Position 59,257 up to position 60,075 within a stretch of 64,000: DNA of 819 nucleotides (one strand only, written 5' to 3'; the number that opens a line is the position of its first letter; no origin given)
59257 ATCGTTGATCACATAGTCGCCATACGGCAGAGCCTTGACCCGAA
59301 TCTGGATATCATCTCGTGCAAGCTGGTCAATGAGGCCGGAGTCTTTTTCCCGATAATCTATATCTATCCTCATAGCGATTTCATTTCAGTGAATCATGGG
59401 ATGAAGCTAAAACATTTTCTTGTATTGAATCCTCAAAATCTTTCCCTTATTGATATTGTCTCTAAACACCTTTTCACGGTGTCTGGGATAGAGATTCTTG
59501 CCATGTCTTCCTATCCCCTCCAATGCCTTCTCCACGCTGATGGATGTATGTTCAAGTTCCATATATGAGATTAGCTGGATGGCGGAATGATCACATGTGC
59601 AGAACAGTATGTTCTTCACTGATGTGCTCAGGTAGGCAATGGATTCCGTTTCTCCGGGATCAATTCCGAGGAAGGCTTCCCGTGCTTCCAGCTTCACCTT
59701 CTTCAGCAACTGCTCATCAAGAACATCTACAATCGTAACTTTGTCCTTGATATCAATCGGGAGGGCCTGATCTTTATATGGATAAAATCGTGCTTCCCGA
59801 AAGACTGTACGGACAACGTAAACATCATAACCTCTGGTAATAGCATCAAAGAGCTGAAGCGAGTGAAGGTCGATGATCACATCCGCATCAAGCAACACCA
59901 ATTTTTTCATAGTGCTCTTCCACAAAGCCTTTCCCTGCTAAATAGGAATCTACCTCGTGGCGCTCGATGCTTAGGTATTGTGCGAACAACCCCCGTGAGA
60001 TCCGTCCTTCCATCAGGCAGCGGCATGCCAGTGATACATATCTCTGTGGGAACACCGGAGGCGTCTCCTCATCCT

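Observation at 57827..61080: Same-strand cassette of an XRE-HTH/ImmA-IrrE peptidase fusion, a PIN-like nuclease and a short XPF/ERCC4-(HhH)2 nuclease: a candidate signal-derepressed nuclease (defense or toxin-antitoxin-like) module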

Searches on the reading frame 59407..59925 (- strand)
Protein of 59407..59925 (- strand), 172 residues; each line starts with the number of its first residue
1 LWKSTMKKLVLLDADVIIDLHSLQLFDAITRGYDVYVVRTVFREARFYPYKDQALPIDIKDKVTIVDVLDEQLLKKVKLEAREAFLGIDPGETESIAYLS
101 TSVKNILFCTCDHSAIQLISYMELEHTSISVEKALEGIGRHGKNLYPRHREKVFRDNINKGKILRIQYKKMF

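Call 3: search_protein_families(library=pfam, proteins=[window:59407-59925:-], max_evalue=0.01)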
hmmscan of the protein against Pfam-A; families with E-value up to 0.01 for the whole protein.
window:59407-59925:- (172 aa): 0 families

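Call 4: search_protein_families(library=ncbifam, proteins=[window:59407-59925:-], max_evalue=0.01)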
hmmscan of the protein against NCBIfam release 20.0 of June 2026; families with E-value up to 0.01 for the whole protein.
window:59407-59925:- (172 aa): 0 families

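Call 5: search_protein_families(library=padloc, proteins=[window:59407-59925:-], max_evalue=0.01)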
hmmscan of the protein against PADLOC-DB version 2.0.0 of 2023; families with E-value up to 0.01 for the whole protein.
window:59407-59925:- (172 aa): 0 families

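Call 11: find_homologous_proteins(query=window:59407-59910:-)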
Query window:59407-59910:- (167 aa): 224 proteins with E <= 0.001 among 295 candidates; the best 120 are listed.
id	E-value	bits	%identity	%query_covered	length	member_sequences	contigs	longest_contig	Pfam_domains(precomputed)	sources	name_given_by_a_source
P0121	2.1e-103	361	100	100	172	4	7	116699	-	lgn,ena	-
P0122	2.5e-89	315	85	99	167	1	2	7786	-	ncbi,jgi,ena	-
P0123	3.0e-84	299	82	99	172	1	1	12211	-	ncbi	-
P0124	1.2e-69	251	71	99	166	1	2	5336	-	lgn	-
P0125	3.7e-64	233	67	99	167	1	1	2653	-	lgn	-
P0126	2.1e-63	231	66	100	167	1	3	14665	-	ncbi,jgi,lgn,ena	-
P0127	4.3e-62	227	66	99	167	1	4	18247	-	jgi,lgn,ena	jgi:hypothetical protein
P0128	3.0e-55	205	62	99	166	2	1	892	-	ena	-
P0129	2.4e-54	202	60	99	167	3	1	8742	-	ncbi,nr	ncbi:MAG: hypothetical protein JRE40_06870 [Deltaproteobacteria bacterium]|nr:hypothetical protein [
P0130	7.8e-54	200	58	99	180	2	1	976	-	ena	-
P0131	9.1e-54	200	59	99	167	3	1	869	-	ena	-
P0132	1.1e-53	199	60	98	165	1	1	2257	-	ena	-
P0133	1.6e-53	199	60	99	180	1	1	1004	-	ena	-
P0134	1.6e-53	199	58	99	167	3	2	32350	-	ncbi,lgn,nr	ncbi:MAG: hypothetical protein JW743_02320 [Deltaproteobacteria bacterium]|nr:hypothetical protein [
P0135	3.1e-53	198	57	98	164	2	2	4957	PF11848.14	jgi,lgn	-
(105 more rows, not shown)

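Call 19: predict_structure(alignment_id=A2)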
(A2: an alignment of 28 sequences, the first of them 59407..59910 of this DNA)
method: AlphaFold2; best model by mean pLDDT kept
length: 167 residues; sequences in the alignment: 28
mean_pLDDT: 90.5   pTM: 0.86
mean pLDDT of the five models: 90.5, 90.4, 71.2, 59.6, 51.5
residues with pLDDT >= 90: 124; 70-90: 37; 50-70: 6; < 50: 0
segments of 3 or more residues with pLDDT < 50: none
pLDDT, mean of each block of 10 residues (from residue 1): 90 93 93 94 91 93 85 92 92 86 95 95 94 80 93 95 74
secondary structure, 60 per line:
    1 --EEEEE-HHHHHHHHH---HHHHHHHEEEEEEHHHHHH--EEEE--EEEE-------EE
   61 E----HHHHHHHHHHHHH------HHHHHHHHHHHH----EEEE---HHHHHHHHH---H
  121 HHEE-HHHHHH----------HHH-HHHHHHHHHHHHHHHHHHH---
elements in order: E3-7 H9-17 H21-27 E28-33 H34-39 E42-45 E48-51 E59-61 H66-78 H85-96 E101-104 H108-116 H126-131 H146-164

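Call 22: find_related_loci(query=A2, collection=metagenome_contigs, flank=6000)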
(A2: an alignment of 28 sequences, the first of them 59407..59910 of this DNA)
Query A2 (167 aa) in metagenome_contigs; peptide patterns used: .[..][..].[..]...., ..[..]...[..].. (x = any residue, [..] = any of these).
502 stretches matched a pattern; 215 encode a relative of the query (tblastn E <= 1e-3); the best 80 are kept; 80 distinct loci.
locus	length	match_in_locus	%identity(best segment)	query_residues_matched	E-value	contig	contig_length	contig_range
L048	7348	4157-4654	85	1-166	3e-96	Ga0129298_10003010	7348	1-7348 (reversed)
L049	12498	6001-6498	61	1-166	6e-64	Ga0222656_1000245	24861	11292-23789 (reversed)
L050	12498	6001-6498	61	1-166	6e-64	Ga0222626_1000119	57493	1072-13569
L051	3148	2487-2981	57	1-166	6e-61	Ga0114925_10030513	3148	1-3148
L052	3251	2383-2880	59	1-166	5e-61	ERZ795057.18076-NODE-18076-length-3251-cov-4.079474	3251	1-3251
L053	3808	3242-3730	57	1-164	4e-60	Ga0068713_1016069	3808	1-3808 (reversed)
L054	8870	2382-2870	57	1-164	4e-60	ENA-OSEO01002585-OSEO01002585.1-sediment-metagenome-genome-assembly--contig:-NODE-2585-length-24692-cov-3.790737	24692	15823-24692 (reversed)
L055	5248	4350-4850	59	1-166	1e-59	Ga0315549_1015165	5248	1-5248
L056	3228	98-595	55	1-166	1e-59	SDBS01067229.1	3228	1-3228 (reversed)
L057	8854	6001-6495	57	1-166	4e-59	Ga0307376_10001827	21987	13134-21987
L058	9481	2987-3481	57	1-166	4e-59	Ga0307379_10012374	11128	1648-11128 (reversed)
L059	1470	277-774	57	1-166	1e-61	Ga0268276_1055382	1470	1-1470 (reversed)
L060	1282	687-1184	57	1-166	2e-62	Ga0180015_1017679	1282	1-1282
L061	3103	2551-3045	58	1-166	5e-59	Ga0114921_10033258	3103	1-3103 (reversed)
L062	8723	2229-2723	57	1-166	7e-59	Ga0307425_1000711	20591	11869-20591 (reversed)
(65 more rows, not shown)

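Call 23: fold_search(model_id=the predicted structure, library=pdb)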
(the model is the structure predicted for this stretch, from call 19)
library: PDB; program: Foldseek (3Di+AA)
matches with E <= 10: 877; with E <= 0.001: 10
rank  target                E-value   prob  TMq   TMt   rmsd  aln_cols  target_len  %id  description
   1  1y82_A                1.1e-04  1.00  0.55  0.61   3.3       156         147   13  Conserved hypothetical protein Pfu-367848-001 from Pyrococcus furiosus (released 2005-01-25)
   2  1v96_A                1.9e-04  1.00  0.59  0.66   3.8       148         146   14  Crystal structure of hypothetical protein of unknown function from pyrococcus horikoshii OT3 (released 2005-02-01)
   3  1ye5_B                2.9e-04  1.00  0.58  0.65   3.1       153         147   14  Crystal structure of hypothetical protein of unknown function from pyrococcus horikoshii OT3 (released 2005-05-17)
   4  5h4g_B                3.5e-04  1.00  0.54  0.62   3.5       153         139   14  Structure of PIN-domain protein (VapC4 toxin) from Pyrococcus horikoshii determined at 1.77 A resolution (released 2016-11-23)
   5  1ye5_A                4.2e-04  1.00  0.56  0.64   3.1       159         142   12  Crystal structure of hypothetical protein of unknown function from pyrococcus horikoshii OT3 (released 2005-05-17)
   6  5h4g_A                4.2e-04  1.00  0.51  0.57   5.7       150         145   13  Structure of PIN-domain protein (VapC4 toxin) from Pyrococcus horikoshii determined at 1.77 A resolution (released 2016-11-23)
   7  5h4h_B                6.0e-04  1.00  0.52  0.58   5.5       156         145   13  Structure of PIN-domain protein (VapC4 toxin) from Pyrococcus horikoshii determined at 2.2 A resolution (released 2016-11-23)
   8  1y82_B                6.7e-04  1.00  0.57  0.64   3.3       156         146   13  Conserved hypothetical protein Pfu-367848-001 from Pyrococcus furiosus (released 2005-01-25)
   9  1y82_D                8.1e-04  1.00  0.57  0.66   2.9       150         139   12  Conserved hypothetical protein Pfu-367848-001 from Pyrococcus furiosus (released 2005-01-25)
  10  1v96_B                8.1e-04  1.00  0.55  0.62   3.2       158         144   13  Crystal structure of hypothetical protein of unknown function from pyrococcus horikoshii OT3 (released 2005-02-01)
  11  1v8o_F                1.8e-02  0.99  0.50  0.61   3.8       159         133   14  Crystal Structure of PAE2754 from Pyrobaculum aerophilum (released 2004-02-10)
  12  7e8o_B                2.9e-02  0.94  0.47  0.42   7.6       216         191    8  Crystal structure of proteinaceous RNase P(PRORP) from Planctomycetes bacterium GWF2_40_8 complexed with Escherichia c (released 2022-03-02)
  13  1v8o_B                3.7e-02  0.98  0.50  0.60   3.7       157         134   13  Crystal Structure of PAE2754 from Pyrobaculum aerophilum (released 2004-02-10)
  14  1v8o_A                3.9e-02  0.99  0.52  0.64   3.9       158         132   13  Crystal Structure of PAE2754 from Pyrobaculum aerophilum (released 2004-02-10)
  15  1v8p_A                5.9e-02  0.97  0.50  0.62   3.9       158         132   14  Crystal structure of PAE2754 from Pyrobaculum aerophilum (released 2004-02-10)
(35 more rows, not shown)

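Call 26: search_protein_families(library=pfam, alignment_id=A2, max_evalue=1)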
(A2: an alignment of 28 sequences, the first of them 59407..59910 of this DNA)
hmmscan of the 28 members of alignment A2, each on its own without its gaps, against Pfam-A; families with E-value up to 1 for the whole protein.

A. member 1, window:59407-59910:- (167 aa): 0 families

B. families by the number of members that match (of 28 scanned): 15 families
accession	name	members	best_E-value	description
PF18802.6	CxC1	12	0.047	CxC1 like cysteine cluster associated with KDZ transposases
PF13638.12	PIN_4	9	0.0016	PIN domain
PF04312.18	DUF460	4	0.049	Protein of unknown function (DUF460)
PF01501.26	Glyco_transf_8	1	0.0023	Glycosyl transferase family 8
PF18790.7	KfrB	1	0.031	KfrB Domain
PF01564.23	Spermine_synth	1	0.033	Spermine/spermidine synthase domain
PF07405.16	DUF1506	1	0.042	Protein of unknown function (DUF1506)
PF21524.3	SAMD1_WH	1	0.058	SAM domain-containing protein 1, WH domain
PF23087.1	MRH_ELAPOR1_9th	1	0.1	ELAPOR1-like, mannose 6-phosphate receptor homology domain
PF09809.14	MRP-L27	1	0.12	Mitochondrial ribosomal protein L27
PF05870.17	PA_decarbox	1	0.14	Phenolic acid decarboxylase (PAD)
PF12969.12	DUF3857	1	0.15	Domain of Unknown Function with PDB structure (DUF3857)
PF25083.1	GIPC1_GH1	1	0.21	GIPC1-3 GH1 domain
PF16040.10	APD1-4_N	1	0.22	E3 ubiquitin-protein ligase APD1-4, N-terminal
PF13636.12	Methyltranf_PUA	1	0.24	RNA-binding PUA-like domain of methyltransferase RsmF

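Call 28: find_encoding_contigs(protein=P0126, flank=6000, max_places=3)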
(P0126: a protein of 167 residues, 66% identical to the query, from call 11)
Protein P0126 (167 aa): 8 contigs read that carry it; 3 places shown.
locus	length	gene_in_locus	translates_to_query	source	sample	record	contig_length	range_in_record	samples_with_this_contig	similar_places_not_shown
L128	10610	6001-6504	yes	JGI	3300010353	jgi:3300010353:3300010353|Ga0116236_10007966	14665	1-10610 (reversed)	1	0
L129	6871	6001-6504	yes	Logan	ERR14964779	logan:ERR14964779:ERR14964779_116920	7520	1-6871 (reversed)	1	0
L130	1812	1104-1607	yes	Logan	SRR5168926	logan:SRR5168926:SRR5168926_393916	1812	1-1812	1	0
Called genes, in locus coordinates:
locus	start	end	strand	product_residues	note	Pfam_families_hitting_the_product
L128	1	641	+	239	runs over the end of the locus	-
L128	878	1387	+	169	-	-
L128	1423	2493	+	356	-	PF01073:3Beta_HSD, PF01370:Epimerase, PF02719:Polysacc_synt_2 (faint), PF04321:RmlD_sub_bind, PF05368:NmrA, PF13460:NAD_binding_10, PF16363:GDP_Man_Dehyd, PF07993:NAD_binding_4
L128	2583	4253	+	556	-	PF00501:AMP-binding, PF13193:AMP-binding_C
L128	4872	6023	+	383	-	PF01381:HTH_3 (weak), PF06114:Peptidase_M78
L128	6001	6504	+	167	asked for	-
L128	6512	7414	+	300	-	PF00106:adh_short, PF08659:KR (faint), PF13561:adh_short_C2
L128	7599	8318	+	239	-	-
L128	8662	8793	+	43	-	-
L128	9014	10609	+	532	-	?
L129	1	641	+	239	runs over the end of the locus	-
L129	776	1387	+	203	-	-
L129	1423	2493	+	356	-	PF01073:3Beta_HSD, PF01370:Epimerase, PF02719:Polysacc_synt_2 (faint), PF04321:RmlD_sub_bind, PF05368:NmrA, PF13460:NAD_binding_10, PF16363:GDP_Man_Dehyd, PF07993:NAD_binding_4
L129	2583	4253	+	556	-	PF00501:AMP-binding, PF13193:AMP-binding_C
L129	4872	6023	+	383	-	PF01381:HTH_3 (weak), PF06114:Peptidase_M78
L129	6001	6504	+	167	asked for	-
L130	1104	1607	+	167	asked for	-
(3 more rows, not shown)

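Call 29: find_encoding_contigs(protein=P0127, flank=6000, max_places=3)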
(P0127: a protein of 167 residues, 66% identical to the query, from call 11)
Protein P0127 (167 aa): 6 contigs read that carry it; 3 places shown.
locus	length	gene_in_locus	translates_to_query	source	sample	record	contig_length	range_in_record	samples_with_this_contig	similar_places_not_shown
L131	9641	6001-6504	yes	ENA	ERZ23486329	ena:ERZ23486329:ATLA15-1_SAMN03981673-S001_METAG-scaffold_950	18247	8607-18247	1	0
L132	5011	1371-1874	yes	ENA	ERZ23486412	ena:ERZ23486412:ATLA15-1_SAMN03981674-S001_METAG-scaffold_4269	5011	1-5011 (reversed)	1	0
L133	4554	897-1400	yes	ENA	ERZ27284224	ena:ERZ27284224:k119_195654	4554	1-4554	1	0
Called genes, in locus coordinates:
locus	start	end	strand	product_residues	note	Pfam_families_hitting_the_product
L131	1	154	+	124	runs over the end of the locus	-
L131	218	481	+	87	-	-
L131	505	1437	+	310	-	PF13391:HNH_2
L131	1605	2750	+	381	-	PF02463:SMC_N (weak), PF13175:AAA_15, PF13555:AAA_29 (weak), PF13304:AAA_21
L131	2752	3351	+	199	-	PF14103:DUF4276 (weak)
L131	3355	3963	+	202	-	-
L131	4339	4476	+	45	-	-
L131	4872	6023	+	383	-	PF01381:HTH_3, PF06114:Peptidase_M78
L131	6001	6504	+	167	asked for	-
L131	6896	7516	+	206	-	PF00440:TetR_N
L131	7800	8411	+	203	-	-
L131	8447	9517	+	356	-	PF01073:3Beta_HSD, PF01370:Epimerase, PF04321:RmlD_sub_bind, PF05368:NmrA (weak), PF13460:NAD_binding_10, PF16363:GDP_Man_Dehyd, PF07993:NAD_binding_4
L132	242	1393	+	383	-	PF01381:HTH_3, PF06114:Peptidase_M78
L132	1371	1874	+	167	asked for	-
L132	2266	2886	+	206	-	PF00440:TetR_N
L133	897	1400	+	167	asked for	-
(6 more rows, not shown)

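Call 40: search_protein_families(library=pfam, proteins=[L048:1728-2894:+], max_evalue=0.001)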
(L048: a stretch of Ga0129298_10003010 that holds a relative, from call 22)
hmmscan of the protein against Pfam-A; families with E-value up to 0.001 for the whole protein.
L048:1728-2894:+ (388 aa): 1 family
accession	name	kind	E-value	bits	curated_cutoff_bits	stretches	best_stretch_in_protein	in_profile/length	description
PF02661.23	Fic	-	9.1e-15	55.7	24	1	119-219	2-88/93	Fic/DOC family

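Call 56: search_dna_similar(query=window:59407-59910:-, collection=plasmids, mode=protein, max_evalue=0.001, max_rows=12)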
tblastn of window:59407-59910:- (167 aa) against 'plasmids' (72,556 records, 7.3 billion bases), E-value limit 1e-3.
No match.
